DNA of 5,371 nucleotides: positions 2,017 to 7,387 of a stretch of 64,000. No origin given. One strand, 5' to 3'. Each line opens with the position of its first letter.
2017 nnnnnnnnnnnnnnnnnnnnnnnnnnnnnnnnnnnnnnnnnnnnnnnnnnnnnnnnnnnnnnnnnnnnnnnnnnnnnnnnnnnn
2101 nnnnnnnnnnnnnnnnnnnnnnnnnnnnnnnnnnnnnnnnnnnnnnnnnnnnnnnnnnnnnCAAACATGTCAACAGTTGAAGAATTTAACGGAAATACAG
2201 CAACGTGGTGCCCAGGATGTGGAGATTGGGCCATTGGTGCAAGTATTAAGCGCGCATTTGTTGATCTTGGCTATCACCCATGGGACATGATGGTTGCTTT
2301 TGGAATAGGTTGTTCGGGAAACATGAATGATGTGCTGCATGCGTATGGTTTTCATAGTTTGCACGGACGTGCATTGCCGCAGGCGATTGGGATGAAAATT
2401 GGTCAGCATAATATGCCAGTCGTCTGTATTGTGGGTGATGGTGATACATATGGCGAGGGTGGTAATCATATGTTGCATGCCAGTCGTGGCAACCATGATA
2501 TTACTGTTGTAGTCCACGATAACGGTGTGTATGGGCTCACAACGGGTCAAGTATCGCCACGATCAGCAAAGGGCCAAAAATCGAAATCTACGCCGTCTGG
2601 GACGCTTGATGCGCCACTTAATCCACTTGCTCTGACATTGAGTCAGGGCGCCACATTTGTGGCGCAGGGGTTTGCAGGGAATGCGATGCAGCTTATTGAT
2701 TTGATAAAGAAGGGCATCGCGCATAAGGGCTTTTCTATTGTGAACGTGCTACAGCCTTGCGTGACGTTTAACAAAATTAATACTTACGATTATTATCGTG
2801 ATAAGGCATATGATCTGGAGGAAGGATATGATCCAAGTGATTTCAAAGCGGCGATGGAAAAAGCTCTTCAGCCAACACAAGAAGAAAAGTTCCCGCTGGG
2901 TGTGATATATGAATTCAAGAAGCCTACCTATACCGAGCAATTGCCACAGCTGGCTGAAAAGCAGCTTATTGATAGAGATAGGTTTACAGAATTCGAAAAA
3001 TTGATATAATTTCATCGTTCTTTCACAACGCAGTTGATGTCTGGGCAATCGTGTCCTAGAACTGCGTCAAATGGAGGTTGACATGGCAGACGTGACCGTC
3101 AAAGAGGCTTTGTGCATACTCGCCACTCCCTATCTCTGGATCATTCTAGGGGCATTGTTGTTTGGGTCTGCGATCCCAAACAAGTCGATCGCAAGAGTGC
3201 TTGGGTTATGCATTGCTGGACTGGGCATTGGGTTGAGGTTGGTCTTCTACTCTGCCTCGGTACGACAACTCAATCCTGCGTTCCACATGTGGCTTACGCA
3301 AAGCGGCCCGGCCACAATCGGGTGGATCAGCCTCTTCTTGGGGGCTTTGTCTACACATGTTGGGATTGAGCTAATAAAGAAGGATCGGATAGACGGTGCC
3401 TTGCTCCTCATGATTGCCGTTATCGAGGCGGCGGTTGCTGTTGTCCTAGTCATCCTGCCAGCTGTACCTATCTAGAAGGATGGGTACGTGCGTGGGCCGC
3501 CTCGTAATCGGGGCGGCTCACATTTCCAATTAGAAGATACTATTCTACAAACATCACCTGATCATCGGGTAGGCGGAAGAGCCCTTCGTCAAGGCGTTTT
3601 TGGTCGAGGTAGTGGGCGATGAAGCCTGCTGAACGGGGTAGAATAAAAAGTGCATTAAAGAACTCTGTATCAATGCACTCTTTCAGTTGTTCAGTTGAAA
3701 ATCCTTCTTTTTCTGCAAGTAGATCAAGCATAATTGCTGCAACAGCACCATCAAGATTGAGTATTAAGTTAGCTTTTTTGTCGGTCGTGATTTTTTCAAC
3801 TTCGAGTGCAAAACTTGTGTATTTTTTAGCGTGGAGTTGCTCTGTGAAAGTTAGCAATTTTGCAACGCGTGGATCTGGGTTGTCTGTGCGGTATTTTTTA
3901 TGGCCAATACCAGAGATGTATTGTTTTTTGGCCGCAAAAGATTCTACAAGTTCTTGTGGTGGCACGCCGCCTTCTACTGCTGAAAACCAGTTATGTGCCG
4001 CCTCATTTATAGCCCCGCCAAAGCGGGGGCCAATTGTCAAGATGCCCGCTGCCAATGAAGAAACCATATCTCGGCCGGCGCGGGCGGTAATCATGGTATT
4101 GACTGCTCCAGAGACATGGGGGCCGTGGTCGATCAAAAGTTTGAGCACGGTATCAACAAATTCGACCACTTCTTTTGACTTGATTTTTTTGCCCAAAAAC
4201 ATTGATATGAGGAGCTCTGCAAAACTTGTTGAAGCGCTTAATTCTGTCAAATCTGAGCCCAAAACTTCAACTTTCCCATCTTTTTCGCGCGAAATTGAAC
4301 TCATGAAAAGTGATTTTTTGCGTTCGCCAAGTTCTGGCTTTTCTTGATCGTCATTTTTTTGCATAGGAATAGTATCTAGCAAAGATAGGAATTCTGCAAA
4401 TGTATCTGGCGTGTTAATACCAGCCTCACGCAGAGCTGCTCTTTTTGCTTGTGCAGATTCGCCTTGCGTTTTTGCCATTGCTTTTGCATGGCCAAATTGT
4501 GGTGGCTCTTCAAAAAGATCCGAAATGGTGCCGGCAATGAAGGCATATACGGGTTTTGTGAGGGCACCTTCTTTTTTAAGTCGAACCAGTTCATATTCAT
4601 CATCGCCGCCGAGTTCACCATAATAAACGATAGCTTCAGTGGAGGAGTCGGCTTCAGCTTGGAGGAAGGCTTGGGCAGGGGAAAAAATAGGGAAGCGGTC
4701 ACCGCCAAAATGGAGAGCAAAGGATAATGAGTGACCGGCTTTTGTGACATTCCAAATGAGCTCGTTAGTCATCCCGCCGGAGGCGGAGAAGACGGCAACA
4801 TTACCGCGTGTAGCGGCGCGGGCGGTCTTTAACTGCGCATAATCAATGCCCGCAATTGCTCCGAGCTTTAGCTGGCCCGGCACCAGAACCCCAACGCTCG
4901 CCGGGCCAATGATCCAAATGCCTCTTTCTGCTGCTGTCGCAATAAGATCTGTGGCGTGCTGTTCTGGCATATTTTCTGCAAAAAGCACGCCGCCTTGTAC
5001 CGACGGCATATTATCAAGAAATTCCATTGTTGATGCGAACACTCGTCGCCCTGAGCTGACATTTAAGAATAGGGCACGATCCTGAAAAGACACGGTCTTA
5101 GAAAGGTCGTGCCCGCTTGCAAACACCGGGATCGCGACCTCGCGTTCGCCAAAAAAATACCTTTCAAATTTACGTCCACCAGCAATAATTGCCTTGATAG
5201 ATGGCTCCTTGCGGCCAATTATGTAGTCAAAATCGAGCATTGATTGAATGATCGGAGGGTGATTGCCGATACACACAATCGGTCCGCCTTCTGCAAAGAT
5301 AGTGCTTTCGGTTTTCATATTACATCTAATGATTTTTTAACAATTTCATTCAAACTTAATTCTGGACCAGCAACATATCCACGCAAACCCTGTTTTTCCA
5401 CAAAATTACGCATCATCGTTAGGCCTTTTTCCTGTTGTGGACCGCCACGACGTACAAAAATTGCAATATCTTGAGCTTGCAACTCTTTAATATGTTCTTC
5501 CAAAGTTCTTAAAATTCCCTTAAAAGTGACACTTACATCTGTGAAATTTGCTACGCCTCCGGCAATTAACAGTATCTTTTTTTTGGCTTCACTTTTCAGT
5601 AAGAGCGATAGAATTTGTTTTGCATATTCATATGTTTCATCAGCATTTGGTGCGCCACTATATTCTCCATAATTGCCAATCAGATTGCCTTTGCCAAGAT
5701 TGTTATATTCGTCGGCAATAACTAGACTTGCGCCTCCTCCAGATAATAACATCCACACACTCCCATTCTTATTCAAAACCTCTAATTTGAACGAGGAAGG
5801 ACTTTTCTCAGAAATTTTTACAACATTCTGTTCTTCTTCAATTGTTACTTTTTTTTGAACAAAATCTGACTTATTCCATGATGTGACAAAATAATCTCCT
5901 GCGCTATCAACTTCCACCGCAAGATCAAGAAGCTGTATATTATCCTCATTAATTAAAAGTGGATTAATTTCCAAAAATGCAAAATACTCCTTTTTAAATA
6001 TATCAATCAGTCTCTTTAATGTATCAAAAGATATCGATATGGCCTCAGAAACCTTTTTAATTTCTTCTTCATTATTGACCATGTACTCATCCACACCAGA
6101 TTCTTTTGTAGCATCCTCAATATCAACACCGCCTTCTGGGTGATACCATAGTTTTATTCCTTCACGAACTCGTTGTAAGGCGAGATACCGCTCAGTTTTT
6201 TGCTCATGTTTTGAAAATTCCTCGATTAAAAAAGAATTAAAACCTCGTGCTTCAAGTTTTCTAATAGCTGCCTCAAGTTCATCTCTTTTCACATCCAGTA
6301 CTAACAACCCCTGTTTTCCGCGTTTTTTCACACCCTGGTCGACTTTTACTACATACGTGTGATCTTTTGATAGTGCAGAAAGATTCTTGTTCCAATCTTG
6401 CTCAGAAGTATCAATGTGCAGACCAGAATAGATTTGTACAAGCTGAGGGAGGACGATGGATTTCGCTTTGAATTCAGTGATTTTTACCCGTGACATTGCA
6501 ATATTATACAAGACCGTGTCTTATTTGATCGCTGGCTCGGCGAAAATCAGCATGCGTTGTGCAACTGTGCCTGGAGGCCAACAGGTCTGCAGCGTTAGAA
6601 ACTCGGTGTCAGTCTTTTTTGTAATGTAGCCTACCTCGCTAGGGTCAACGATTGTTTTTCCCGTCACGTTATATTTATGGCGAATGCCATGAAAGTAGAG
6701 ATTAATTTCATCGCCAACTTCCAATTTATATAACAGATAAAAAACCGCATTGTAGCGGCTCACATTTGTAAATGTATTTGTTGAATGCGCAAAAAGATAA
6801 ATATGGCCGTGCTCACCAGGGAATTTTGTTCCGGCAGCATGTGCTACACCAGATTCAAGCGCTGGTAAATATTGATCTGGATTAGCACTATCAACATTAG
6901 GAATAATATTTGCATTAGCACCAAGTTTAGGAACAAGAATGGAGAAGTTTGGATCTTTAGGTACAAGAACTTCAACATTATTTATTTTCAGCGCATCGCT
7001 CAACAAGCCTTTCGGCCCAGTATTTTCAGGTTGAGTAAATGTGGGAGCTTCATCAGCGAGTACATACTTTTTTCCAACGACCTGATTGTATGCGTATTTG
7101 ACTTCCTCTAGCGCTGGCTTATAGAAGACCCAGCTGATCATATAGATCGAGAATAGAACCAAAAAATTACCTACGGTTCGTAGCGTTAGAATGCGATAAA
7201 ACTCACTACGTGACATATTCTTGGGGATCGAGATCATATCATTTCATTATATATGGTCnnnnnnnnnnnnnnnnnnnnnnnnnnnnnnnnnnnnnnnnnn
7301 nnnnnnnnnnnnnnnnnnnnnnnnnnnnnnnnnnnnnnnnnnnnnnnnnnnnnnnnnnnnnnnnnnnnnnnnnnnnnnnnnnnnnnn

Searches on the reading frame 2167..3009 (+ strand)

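Call 11: search_protein_families(library=pfam, proteins=[window:2167-3009:+], max_evalue=0.001)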
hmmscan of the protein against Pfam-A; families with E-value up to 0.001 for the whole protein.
window:2167-3009:+ (280 aa): 2 families
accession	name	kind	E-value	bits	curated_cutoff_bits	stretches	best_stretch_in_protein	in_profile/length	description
PF02775.26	TPP_enzyme_C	-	2.1e-28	99.5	21.9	1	53-194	18-151/151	Thiamine pyrophosphate enzyme, C-terminal TPP binding domain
PF12367.13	PFO_beta_C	-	1.1e-24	86.7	24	1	198-263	1-65/66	Pyruvate ferredoxin oxidoreductase beta subunit C terminal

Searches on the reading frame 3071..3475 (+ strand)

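Call 79: search_protein_families(library=pfam, proteins=[window:3071-3475:+], max_evalue=0.001)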
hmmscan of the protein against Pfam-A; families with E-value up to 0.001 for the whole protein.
window:3071-3475:+ (134 aa): 1 family
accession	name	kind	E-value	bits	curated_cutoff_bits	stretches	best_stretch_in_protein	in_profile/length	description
PF23636.1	DUF7144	-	0.00065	20.3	27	0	81-133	43-93/115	Domain of unknown function (DUF7144)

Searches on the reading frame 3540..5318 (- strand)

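Call 7: search_protein_families(library=pfam, proteins=[window:3540-5318:-], max_evalue=0.01)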
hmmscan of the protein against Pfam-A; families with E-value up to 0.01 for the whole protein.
window:3540-5318:- (592 aa): 3 families
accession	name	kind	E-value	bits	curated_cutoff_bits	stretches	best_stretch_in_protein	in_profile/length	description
PF00285.26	Citrate_synt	-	3.2e-23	82.8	27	1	359-582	142-355/357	Citrate synthase, C-terminal domain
PF00549.24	Ligase_CoA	-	9.6e-11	42.3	24.5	1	178-300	2-126/128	CoA-ligase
PF13607.11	Succ_CoA_lig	-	3.8e-06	27.1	27.4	1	171-315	1-136/138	Succinyl-CoA ligase like flavodoxin domain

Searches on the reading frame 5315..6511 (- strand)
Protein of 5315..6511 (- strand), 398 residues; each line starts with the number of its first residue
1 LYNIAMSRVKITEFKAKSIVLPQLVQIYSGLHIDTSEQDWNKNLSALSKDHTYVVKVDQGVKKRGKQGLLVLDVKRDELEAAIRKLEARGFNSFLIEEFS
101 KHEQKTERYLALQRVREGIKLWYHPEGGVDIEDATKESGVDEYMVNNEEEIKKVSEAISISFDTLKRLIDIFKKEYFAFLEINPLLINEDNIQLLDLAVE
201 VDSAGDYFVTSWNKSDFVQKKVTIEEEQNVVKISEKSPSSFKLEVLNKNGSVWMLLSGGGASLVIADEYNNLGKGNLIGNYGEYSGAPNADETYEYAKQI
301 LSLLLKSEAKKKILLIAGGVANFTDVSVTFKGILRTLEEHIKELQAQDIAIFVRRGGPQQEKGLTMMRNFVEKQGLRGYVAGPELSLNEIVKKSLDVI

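Call 7: search_protein_families(library=pfam, proteins=[window:5315-6511:-], max_evalue=0.01)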
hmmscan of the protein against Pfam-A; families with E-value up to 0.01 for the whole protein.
window:5315-6511:- (398 aa): 3 families
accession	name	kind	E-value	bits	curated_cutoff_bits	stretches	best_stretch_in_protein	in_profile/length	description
PF16114.10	Citrate_bind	-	6.3e-55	185.9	26.8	1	223-396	3-176/177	ATP citrate lyase citrate-binding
PF24948.1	Citrate_synth_N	-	1.3e-29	103.6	83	1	9-209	3-228/232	ATP-citrate synthase ATP-grasp domain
PF08442.15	ATP-grasp_2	-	6.4e-05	23.1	29.5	1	10-186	1-201/202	ATP-grasp domain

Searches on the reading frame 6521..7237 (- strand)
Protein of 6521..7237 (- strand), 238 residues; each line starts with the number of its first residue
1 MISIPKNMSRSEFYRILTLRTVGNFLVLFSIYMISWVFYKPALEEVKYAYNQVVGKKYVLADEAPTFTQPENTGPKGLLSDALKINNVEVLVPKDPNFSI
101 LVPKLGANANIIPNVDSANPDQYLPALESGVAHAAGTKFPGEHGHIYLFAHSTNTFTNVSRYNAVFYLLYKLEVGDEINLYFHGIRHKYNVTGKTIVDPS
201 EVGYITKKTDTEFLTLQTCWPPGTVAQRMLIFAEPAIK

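Call 7: search_protein_families(library=pfam, proteins=[window:6521-7237:-], max_evalue=0.01)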
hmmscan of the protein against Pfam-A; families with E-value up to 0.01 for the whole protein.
window:6521-7237:- (238 aa): 1 family
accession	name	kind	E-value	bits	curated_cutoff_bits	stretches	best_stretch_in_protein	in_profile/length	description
PF04203.18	Sortase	-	4.4e-22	78.6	26.6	1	101-235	2-124/125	Sortase domain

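Call 54: search_protein_families(library=ncbifam, proteins=[window:6521-7237:-], max_evalue=0.1)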
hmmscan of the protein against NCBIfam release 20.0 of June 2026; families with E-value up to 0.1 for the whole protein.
window:6521-7237:- (238 aa): 8 families
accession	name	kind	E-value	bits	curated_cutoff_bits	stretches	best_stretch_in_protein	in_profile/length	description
NF033745.1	class_C_sortase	subfamily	2e-13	50.6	160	1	126-233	115-218/220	class C sortase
NF058671.1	sortase_SrtD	exception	2e-13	50.4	140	1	102-223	69-175/187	class D sortase, LPxTATN-specific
TIGR01076.1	sortase_fam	subfamily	2.6e-13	49.9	39.35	1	112-233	5-125/136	sortase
NF033746.1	class_D_sortase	subfamily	5.3e-13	49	165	1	101-234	14-132/135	class D sortase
NF033747.1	class_E_sortase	subfamily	5.5e-09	36.2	160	1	20-234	2-204/211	class E sortase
TIGR03784.1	marine_sortase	equivalog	3.7e-06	26.7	158.25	1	164-223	101-160/174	class GN sortase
NF045786.1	OlefBLtnSynXan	equivalog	0.015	13.7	900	1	78-128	200-250/544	olefin beta-lactone synthetase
NF033748.1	class_F_sortase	subfamily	0.016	14.9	166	1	95-181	9-92/155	class F sortase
